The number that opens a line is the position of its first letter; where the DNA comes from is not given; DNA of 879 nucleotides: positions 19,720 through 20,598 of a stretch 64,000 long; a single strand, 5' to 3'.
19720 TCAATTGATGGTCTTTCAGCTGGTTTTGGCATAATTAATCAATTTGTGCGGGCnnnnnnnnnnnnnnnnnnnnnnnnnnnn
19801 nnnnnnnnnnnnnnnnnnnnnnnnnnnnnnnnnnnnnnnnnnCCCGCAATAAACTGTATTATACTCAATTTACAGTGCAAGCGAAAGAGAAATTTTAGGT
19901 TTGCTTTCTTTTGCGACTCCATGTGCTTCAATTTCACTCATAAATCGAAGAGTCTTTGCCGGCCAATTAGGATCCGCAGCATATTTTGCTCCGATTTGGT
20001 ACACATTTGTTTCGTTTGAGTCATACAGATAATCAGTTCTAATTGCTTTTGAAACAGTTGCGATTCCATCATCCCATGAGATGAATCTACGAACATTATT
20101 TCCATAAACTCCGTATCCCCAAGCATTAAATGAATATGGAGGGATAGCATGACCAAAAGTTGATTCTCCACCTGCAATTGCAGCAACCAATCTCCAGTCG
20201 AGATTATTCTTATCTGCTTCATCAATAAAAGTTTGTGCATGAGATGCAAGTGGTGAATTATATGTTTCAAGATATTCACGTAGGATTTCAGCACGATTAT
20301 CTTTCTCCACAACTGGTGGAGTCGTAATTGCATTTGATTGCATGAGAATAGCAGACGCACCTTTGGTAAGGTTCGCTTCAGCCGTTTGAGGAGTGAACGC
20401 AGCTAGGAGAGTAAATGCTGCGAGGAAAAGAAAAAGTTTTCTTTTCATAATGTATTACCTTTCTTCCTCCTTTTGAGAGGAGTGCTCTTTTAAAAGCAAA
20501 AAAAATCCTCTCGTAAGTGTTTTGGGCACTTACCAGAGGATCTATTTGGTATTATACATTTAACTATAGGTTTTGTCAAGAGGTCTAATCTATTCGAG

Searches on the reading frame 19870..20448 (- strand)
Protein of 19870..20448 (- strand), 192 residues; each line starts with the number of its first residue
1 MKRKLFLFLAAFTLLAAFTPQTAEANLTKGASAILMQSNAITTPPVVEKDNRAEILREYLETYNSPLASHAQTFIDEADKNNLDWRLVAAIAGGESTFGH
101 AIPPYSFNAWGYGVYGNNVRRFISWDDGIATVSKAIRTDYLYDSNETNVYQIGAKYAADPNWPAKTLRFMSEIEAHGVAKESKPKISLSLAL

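Call 54: search_protein_families(library=pfam, proteins=[window:19870-20448:-], max_evalue=0.001)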
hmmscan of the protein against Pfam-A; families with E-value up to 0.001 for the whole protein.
window:19870-20448:- (192 aa): 1 family
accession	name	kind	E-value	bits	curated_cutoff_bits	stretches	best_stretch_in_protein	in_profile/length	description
PF01832.25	Glucosaminidase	-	7.8e-06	27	30.2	1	72-173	2-121/123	Mannosyl-glycoprotein endo-beta-N-acetylglucosaminidase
